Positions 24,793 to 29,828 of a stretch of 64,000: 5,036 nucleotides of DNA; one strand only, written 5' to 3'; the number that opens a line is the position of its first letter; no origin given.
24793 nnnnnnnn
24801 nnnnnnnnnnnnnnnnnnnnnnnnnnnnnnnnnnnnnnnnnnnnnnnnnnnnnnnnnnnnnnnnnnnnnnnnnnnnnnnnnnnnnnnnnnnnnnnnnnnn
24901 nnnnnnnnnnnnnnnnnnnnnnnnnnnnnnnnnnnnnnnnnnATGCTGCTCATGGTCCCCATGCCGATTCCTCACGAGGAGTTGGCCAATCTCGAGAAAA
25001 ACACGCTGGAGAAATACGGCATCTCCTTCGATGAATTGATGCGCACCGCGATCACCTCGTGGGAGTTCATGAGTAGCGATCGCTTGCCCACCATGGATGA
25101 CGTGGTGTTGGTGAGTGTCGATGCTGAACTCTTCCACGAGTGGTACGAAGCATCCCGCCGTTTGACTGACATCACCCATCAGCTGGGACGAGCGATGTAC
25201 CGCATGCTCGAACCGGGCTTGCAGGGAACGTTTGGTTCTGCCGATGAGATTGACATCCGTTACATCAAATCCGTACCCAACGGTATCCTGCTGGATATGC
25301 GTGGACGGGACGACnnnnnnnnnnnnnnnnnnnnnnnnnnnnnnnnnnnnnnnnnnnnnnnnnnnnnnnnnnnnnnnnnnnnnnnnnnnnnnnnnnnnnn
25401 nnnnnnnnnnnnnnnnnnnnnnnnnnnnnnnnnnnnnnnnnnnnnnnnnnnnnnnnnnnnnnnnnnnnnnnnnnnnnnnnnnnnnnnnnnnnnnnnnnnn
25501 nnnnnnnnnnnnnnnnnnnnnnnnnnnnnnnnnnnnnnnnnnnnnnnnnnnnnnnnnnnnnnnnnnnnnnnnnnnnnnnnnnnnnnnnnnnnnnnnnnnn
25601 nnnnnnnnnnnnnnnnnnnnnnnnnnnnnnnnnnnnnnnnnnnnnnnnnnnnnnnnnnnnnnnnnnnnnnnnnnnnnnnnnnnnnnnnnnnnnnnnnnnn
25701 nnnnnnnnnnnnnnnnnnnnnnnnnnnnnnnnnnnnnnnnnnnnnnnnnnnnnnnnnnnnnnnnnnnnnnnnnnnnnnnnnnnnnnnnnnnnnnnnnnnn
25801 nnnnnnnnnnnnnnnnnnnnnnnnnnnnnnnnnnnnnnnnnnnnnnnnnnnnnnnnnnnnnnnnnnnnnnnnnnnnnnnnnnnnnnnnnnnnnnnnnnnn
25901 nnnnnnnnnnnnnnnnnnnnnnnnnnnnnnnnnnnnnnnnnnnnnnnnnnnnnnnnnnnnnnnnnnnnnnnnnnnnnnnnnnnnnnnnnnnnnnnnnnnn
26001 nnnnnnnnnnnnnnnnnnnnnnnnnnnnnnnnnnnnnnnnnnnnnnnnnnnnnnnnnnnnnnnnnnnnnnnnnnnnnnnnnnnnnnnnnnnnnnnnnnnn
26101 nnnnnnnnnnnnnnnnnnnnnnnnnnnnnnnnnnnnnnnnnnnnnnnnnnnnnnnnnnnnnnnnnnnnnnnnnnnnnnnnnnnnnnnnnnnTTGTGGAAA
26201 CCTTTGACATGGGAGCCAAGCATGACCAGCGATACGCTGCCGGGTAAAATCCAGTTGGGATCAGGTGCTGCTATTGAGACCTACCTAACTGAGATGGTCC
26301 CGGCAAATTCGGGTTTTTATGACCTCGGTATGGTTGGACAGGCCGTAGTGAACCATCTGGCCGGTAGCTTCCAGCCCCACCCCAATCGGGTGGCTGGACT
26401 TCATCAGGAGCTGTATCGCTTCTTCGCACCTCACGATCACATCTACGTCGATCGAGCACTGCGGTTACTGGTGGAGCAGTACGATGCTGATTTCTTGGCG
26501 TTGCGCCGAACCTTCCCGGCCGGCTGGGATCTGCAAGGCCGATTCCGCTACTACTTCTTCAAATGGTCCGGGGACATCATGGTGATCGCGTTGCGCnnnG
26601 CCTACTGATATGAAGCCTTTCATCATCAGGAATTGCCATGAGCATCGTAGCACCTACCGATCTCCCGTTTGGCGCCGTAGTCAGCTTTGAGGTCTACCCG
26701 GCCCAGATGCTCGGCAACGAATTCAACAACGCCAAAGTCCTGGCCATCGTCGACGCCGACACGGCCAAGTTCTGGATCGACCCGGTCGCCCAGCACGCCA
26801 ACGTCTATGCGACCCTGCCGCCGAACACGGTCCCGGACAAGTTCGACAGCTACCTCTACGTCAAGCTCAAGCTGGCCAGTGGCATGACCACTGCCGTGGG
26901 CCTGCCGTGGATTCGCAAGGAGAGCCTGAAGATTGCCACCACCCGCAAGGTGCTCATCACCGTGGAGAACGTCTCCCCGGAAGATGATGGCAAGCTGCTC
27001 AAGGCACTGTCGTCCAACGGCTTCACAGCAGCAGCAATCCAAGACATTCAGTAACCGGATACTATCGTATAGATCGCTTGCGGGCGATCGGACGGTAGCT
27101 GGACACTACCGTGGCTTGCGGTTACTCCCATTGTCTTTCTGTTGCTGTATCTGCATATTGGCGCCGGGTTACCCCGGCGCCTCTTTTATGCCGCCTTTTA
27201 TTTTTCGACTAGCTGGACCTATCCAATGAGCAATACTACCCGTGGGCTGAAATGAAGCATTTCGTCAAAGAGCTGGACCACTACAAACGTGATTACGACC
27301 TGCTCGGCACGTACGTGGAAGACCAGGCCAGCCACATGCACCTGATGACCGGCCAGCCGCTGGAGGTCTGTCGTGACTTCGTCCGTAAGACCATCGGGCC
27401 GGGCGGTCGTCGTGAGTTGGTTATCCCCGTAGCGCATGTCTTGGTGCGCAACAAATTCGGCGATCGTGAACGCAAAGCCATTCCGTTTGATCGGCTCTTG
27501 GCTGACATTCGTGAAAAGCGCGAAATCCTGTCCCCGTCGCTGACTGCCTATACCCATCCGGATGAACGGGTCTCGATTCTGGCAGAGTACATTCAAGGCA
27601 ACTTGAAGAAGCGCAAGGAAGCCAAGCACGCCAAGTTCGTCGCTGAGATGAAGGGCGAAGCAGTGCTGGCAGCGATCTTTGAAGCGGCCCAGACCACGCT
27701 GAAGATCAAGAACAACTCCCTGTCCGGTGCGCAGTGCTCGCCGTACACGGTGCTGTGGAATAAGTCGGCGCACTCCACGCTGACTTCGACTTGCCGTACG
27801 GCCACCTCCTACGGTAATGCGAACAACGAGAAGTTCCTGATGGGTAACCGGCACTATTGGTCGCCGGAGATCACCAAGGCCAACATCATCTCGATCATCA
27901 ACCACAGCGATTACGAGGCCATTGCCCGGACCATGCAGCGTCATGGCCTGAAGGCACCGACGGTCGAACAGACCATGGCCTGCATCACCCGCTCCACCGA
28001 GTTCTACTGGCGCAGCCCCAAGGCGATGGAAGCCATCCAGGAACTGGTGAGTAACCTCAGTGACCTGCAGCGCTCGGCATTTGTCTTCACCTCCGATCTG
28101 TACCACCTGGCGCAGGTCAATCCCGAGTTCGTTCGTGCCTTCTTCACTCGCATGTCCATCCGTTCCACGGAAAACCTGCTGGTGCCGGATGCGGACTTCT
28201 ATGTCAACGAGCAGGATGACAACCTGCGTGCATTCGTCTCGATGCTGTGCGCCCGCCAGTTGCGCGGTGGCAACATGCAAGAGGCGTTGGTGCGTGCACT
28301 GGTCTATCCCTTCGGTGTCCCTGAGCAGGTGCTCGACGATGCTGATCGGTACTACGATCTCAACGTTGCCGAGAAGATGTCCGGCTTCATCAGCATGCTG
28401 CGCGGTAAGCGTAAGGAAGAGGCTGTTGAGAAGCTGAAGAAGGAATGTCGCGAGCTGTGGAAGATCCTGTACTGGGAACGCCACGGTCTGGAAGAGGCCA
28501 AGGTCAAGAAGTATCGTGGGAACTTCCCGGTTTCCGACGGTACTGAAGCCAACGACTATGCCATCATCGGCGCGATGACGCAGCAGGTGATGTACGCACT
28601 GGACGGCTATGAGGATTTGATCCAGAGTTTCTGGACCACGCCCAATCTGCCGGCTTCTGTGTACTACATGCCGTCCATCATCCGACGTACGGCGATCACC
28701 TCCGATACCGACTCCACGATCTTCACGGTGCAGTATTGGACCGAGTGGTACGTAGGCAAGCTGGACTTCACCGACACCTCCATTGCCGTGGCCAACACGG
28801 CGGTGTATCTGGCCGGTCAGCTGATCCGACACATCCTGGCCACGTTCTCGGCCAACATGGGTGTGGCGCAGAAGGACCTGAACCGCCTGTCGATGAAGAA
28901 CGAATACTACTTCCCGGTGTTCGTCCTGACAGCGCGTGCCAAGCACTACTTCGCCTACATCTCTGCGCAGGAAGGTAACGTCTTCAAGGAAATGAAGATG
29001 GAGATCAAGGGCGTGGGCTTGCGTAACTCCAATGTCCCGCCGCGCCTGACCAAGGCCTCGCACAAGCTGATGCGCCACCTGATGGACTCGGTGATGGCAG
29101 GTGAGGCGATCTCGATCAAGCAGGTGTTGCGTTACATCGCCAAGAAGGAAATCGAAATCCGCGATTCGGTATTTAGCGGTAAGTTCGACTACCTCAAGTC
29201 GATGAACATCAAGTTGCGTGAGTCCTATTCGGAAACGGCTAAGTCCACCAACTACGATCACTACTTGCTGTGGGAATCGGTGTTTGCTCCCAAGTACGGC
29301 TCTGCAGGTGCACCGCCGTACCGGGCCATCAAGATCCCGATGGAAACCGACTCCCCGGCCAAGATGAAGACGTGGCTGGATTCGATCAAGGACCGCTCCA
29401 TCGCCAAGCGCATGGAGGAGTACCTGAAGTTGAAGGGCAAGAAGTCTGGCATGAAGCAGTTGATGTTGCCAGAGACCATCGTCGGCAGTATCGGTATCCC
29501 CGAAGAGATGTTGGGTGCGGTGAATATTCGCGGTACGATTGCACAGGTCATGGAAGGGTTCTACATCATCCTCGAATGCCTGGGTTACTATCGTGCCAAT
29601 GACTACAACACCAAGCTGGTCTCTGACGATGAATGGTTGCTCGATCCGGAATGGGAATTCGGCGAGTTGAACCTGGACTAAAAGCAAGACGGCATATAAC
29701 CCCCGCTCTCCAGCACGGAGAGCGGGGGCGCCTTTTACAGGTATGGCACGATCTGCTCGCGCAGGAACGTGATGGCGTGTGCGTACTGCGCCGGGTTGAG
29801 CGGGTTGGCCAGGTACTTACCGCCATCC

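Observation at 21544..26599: Hidden tandem array of about 10 highly diverged paralogs between phuZ and the DNA polymerase/chimallin block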

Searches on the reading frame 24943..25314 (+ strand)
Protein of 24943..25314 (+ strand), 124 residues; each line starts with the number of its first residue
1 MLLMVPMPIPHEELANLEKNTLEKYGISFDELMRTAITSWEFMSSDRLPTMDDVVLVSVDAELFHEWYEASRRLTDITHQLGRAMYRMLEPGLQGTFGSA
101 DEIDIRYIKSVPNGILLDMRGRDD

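Call 4: search_protein_families(library=phrogs, proteins=[window:24943-25314:+], max_evalue=1)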
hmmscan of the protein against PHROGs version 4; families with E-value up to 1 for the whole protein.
window:24943-25314:+ (124 aa): 2 families
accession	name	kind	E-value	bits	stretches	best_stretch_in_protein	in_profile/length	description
phrog_24318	-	unknown function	0.21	12.6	1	12-34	21-42/70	-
phrog_36590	-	unknown function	0.27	12.9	1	15-35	9-29/60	-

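Call 5: search_protein_families(library=pfam, proteins=[window:24943-25314:+], max_evalue=1)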
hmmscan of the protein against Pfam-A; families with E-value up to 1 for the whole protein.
window:24943-25314:+ (124 aa): 1 family
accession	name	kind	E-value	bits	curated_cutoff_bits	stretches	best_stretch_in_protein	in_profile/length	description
PF11841.14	ELMO_ARM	-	0.12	12.7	27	1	16-46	23-53/154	ELMO, armadillo-like helical domain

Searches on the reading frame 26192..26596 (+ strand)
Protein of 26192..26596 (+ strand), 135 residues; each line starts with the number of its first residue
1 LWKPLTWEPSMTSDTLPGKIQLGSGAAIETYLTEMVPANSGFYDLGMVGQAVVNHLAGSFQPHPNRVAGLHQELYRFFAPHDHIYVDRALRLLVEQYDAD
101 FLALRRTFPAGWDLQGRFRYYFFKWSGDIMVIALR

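Call 4: search_protein_families(library=phrogs, proteins=[window:26192-26596:+], max_evalue=1)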
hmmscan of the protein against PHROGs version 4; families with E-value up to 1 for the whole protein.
window:26192-26596:+ (135 aa): 1 family
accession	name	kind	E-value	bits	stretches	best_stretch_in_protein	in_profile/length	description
phrog_14901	-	tail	0.29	10.5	1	27-81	247-299/606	tail length tape measure protein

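Call 5: search_protein_families(library=pfam, proteins=[window:26192-26596:+], max_evalue=1)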
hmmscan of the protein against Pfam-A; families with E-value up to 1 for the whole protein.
window:26192-26596:+ (135 aa): 1 family
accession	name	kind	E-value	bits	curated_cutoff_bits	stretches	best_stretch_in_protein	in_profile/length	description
PF09754.15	PAC2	-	0.01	16.1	25.8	1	40-106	3-76/215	PAC2 family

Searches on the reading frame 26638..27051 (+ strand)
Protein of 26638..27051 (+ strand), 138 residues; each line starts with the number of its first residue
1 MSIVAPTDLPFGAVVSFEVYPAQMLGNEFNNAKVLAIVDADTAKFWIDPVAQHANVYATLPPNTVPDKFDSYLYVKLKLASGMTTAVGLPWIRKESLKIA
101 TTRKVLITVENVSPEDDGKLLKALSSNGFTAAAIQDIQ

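Call 9: find_related_loci(query=window:26638-27051:+, collection=viral_contigs, flank=10000)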
Query window:26638-27051:+ (138 aa) in viral_contigs; peptide patterns used: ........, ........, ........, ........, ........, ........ (x = any residue, [..] = any of these).
16 stretches matched a pattern, but none encodes a relative of the query by tblastn (E <= 1e-3).

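Call 92: search_protein_families(library=pfam, proteins=[window:26638-27051:+], max_evalue=0.01)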
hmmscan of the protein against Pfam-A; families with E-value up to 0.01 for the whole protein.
window:26638-27051:+ (138 aa): 1 family
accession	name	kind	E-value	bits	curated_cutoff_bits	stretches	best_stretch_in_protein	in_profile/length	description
PF20287.3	SH3DP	-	3.9e-32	110.9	25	1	11-130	3-122/122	SH3 fold domain associated with phage DNA polymerases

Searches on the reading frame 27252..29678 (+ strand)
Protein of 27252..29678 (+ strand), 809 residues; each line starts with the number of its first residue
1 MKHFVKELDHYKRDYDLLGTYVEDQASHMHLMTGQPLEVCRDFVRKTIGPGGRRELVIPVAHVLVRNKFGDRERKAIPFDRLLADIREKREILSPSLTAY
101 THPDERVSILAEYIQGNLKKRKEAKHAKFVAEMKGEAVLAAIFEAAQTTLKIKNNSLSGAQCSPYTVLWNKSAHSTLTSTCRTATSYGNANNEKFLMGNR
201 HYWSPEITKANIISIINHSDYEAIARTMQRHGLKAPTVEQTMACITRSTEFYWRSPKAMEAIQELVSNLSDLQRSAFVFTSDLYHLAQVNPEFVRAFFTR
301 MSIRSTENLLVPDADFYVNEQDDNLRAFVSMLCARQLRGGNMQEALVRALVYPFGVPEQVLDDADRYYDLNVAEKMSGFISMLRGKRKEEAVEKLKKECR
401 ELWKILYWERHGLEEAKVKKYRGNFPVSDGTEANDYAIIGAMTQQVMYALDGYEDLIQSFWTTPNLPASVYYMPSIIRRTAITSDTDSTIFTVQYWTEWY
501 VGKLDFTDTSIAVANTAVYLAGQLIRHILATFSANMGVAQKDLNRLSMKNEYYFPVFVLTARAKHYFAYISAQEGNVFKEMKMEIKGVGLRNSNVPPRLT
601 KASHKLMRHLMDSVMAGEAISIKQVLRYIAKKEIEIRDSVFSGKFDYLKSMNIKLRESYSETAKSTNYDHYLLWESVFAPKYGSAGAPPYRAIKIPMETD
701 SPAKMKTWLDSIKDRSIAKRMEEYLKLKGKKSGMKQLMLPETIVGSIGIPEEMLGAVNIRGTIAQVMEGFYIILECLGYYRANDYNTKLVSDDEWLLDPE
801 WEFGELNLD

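Call 11: find_related_loci(query=window:27252-29678:+, collection=viral_contigs, flank=10000)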
Query window:27252-29678:+ (809 aa) in viral_contigs; peptide patterns used: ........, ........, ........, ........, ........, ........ (x = any residue, [..] = any of these).
17 stretches matched a pattern; 14 encode a relative of the query (tblastn E <= 1e-3); 14 distinct loci.
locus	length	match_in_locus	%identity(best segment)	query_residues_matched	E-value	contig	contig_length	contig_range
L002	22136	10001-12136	48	1-799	0e+0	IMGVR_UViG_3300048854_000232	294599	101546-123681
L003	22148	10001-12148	41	4-803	5e-85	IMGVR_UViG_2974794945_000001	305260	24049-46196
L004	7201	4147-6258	39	4-792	1e-81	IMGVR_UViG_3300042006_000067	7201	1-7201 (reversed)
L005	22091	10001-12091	39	11-792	2e-81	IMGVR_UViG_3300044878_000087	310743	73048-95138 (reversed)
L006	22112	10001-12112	39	4-792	3e-80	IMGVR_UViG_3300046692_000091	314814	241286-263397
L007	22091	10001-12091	39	11-792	2e-78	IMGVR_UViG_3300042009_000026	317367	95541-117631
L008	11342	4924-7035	39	4-792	9e-78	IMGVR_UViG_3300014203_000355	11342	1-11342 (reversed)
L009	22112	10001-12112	37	4-792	1e-76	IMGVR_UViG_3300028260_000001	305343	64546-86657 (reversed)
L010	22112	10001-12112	37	4-792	1e-76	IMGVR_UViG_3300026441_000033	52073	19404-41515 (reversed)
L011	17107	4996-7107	37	4-792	1e-76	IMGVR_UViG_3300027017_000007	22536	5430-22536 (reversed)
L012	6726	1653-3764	37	4-792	1e-76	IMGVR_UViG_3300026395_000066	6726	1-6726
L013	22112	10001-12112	37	4-792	1e-76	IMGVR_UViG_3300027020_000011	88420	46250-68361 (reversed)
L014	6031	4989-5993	40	4-339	3e-71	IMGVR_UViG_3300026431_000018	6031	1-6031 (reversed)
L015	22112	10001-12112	36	4-792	8e-153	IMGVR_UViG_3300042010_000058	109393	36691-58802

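Call 78: find_homologous_proteins(query=A3, max_evalue=0.001)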
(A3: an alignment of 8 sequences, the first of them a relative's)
Query A3 (8 sequences) (174 aa, profile of the alignment): 23 proteins with E <= 0.001 among 8000 candidates. Only proteins of 91 to 324 residues were searched: fused or split forms outside these lengths cannot appear, so this answer is no evidence that the protein stands alone or is whole; find_related_loci, which searches DNA, has no such limit.
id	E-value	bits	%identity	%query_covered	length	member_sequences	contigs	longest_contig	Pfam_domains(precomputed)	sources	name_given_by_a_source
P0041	1.3e-100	352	84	95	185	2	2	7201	-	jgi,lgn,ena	jgi:hypothetical protein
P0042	5.3e-99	347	100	100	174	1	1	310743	-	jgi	jgi:hypothetical protein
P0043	1.0e-97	342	81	95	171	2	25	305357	-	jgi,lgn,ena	-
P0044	4.8e-95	334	69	97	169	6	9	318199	-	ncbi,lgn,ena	ncbi:hypothetical protein D3C81_351750 [compost metagenome]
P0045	5.4e-95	334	70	97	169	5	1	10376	-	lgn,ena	-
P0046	1.6e-94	332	81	98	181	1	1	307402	-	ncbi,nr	ncbi:hypothetical protein [Pseudomonas phage D6]|nr:hypothetical protein [Pseudomonas phage D6]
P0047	6.7e-94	330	80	95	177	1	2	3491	-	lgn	-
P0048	1.8e-93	329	67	94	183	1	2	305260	-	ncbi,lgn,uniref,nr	ncbi:hypothetical protein MZD04_gp042 [Pseudomonas phage Psa21]|uniref:Uncharacterized protein n=1 T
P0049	1.8e-89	316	67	98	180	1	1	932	-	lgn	-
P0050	2.9e-89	315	61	95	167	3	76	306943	-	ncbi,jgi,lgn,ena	-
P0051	3.0e-85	302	64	92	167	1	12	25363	-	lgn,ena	-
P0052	3.0e-83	295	67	94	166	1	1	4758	-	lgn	-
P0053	4.8e-82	291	61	99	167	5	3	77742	-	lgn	-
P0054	1.1e-77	277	66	98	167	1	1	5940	-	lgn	-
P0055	4.2e-77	275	60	95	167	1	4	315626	-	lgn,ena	-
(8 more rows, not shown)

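Call 83: predict_structure(alignment_id=A4)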
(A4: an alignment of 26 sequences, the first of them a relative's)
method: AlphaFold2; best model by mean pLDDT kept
length: 174 residues; sequences in the alignment: 26
mean_pLDDT: 81.2   pTM: 0.73
mean pLDDT of the five models: 81.2, 80.5, 80.4, 80.2, 76.6
residues with pLDDT >= 90: 61; 70-90: 77; 50-70: 23; < 50: 13
segments of 3 or more residues with pLDDT < 50: 1-9, 172-174
pLDDT, mean of each block of 10 residues (from residue 1): 41 84 93 93 89 88 62 75 91 93 93 92 88 85 75 82 69 47
secondary structure, 60 per line:
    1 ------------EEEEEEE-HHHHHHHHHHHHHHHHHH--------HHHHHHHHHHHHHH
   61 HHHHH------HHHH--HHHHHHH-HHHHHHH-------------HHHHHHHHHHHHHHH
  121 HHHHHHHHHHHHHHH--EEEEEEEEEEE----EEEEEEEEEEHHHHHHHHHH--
elements in order: E13-19 H21-38 H47-65 H72-75 H78-84 H86-92 H106-135 E138-148 E153-162 H163-172

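Call 85: fold_search(model_id=the predicted structure, library=viral)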
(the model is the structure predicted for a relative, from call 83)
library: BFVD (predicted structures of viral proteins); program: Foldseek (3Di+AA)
matches with E <= 10: 500; with E <= 0.001: 8
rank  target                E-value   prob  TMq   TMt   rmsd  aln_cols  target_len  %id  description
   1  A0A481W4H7            1.1e-23  1.00  0.92  0.87   2.4       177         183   63  Uncharacterized protein [Pseudomonas phage Psa21]
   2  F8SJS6                1.3e-12  1.00  0.77  0.79   2.7       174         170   30  Uncharacterized protein 044 [Pseudomonas phage PhiPA3]
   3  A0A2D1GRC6            2.3e-11  1.00  0.68  0.67   4.5       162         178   26  Uncharacterized protein [Pseudomonas phage SL2]
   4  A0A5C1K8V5            3.0e-10  1.00  0.76  0.51   1.8       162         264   25  Uncharacterized protein [Pseudomonas phage vB_PaeM_PS119XW]
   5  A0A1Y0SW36            1.3e-09  1.00  0.69  0.44   3.1       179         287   22  Uncharacterized protein [Pseudomonas phage Phabio]
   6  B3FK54                4.2e-09  1.00  0.75  0.48   3.4       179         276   17  Uncharacterized protein [Pseudomonas phage 201phi2-1]
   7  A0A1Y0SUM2            4.2e-08  1.00  0.70  0.73   4.5       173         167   15  Uncharacterized protein [Pseudomonas phage Noxifer]
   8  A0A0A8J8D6            4.4e-04  1.00  0.48  0.47   7.8       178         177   11  Uncharacterized protein [Ralstonia phage RSL2]
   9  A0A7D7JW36            1.2e-03  1.00  0.50  0.62   5.3       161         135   12  (no name in the UniProt tables at hand)
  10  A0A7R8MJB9            1.2e-03  1.00  0.50  0.48   7.3       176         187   15  Uncharacterized protein [Klebsiella phage vB_KvM-Eowyn]
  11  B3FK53                1.4e-03  0.98  0.33  0.37  16.6       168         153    6  Uncharacterized protein [Pseudomonas phage 201phi2-1]
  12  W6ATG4                2.7e-03  1.00  0.45  0.57   5.3       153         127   14  Uncharacterized protein [Erwinia phage Ea35-70]
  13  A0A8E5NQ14            3.0e-03  1.00  0.43  0.54   6.5       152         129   17  (no name in the UniProt tables at hand)
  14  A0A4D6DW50            3.9e-03  0.75  0.27  0.27  17.5       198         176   14  Uncharacterized protein [Edwardsiella phage pEt-SU]
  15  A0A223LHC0            7.1e-03  0.63  0.25  0.29  15.5       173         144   10  Uncharacterized protein [Erwinia phage vB_EamM_RisingSun]
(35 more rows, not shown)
